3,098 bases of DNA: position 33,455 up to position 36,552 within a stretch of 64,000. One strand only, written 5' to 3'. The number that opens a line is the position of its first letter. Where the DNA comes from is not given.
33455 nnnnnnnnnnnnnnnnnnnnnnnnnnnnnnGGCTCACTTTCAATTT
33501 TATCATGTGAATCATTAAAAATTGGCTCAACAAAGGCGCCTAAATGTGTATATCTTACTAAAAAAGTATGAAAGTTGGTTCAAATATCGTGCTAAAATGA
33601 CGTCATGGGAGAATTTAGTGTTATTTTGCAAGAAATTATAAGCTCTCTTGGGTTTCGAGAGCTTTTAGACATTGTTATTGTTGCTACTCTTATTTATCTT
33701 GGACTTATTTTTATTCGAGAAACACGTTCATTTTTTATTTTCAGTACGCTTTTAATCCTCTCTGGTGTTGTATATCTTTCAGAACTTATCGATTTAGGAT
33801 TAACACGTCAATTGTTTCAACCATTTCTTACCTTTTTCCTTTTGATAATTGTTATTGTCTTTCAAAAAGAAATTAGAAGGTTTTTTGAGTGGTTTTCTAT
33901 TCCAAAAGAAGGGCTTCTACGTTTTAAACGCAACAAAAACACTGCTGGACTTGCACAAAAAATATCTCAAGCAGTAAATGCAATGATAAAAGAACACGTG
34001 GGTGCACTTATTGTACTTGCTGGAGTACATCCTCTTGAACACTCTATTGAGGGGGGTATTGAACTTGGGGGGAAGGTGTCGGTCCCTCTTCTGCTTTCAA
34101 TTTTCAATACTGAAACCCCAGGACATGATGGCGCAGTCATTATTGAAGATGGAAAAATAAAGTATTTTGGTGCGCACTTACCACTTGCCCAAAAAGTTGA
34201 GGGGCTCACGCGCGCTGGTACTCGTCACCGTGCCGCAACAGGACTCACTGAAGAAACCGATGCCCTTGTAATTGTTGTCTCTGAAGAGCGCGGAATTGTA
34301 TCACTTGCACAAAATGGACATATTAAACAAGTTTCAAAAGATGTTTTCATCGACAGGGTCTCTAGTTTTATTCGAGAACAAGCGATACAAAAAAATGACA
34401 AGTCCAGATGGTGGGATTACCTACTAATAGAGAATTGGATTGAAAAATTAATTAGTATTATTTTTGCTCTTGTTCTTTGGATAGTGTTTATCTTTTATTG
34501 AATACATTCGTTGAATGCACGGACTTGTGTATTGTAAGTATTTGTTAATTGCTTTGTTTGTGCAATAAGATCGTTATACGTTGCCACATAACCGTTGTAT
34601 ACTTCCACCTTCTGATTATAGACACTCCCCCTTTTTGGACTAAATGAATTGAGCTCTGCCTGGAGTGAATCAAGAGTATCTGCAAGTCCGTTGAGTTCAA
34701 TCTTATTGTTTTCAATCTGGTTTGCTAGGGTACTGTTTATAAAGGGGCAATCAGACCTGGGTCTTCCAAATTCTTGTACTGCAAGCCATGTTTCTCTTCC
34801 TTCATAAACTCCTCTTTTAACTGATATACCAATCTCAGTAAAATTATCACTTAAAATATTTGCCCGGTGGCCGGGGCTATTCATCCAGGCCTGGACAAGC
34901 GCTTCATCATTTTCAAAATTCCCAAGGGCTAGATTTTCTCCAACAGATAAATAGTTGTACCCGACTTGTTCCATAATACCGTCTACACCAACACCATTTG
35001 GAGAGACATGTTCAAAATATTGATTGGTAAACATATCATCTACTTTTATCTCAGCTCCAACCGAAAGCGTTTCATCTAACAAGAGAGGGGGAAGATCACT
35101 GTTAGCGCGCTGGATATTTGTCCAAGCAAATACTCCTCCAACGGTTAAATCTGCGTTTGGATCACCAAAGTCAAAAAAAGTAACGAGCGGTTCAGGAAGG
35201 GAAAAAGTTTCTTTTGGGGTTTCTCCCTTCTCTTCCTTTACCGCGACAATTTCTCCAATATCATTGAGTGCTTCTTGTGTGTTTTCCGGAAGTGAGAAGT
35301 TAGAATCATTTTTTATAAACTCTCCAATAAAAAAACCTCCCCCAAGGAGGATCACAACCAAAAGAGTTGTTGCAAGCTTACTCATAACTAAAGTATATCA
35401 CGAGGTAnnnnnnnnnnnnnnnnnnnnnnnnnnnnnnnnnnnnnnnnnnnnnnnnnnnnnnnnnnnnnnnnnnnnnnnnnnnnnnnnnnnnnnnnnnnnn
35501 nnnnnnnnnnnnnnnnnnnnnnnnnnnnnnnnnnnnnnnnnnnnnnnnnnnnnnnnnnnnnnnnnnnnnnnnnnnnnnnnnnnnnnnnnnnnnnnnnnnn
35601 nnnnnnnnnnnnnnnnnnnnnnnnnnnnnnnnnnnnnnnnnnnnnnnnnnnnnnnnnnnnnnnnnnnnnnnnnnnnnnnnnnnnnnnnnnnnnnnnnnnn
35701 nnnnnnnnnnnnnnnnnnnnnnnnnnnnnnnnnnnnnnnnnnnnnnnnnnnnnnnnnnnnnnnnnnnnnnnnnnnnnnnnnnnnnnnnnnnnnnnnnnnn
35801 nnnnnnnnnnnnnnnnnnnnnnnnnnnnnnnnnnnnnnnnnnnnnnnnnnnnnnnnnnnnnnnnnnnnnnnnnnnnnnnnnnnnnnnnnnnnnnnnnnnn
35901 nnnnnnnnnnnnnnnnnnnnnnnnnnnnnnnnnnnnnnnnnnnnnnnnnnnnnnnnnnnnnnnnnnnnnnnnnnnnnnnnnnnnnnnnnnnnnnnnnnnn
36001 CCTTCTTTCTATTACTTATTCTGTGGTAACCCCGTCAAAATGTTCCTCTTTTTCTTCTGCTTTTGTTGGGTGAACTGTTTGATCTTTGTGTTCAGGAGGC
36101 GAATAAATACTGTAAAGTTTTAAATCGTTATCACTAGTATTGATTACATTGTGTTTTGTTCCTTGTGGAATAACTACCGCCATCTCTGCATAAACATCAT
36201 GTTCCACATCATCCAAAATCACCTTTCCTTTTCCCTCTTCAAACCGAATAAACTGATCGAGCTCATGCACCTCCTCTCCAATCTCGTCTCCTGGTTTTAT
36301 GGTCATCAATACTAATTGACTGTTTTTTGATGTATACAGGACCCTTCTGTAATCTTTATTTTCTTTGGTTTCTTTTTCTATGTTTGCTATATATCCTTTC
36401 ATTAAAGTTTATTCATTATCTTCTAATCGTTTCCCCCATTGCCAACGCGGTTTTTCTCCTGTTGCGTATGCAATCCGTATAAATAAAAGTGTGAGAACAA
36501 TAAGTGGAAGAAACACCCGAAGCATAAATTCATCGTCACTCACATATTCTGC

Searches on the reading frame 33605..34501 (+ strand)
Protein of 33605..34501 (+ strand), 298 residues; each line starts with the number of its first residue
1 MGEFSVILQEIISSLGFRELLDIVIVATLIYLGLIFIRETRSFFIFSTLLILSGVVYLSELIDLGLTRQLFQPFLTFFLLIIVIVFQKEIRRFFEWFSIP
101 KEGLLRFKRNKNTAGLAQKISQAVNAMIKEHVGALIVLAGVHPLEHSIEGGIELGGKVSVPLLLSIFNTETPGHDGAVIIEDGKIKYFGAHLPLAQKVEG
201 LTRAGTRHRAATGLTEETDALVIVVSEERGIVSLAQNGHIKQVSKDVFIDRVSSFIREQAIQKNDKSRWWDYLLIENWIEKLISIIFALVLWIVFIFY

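Call 42: search_protein_families(library=pfam, max_evalue=0.01, proteins=[window:33605-34501:+])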
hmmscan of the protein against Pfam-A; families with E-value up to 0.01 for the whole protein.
window:33605-34501:+ (298 aa): 2 families
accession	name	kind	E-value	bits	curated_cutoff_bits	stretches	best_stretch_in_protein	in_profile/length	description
PF02457.21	DAC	-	4.8e-37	126.6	27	1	122-239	2-118/119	DisA bacterial checkpoint controller nucleotide-binding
PF19293.4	CdaA_N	-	9.4e-06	26.2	23.8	1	13-90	3-81/81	CdaA N-terminal transmembrane domain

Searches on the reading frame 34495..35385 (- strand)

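Call 42: search_protein_families(library=pfam, max_evalue=0.01, proteins=[window:34495-35385:-])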
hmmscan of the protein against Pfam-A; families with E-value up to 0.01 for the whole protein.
window:34495-35385:- (296 aa): 1 family
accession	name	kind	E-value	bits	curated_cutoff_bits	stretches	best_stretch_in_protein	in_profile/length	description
PF00188.32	CAP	-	1.7e-15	58.3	21.1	1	90-193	5-106/117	Cysteine-rich secretory protein family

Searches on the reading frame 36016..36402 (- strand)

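Call 42: search_protein_families(library=pfam, max_evalue=0.01, proteins=[window:36016-36402:-])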
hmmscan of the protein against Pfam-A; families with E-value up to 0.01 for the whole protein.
window:36016-36402:- (128 aa): 2 families
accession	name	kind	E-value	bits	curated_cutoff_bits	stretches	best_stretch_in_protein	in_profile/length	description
PF07883.17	Cupin_2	-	4.8e-15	55.5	27.2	1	32-100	2-70/70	Cupin domain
PF02311.25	AraC_binding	-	0.00046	20.4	21.1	1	37-104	12-79/135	AraC-like ligand binding domain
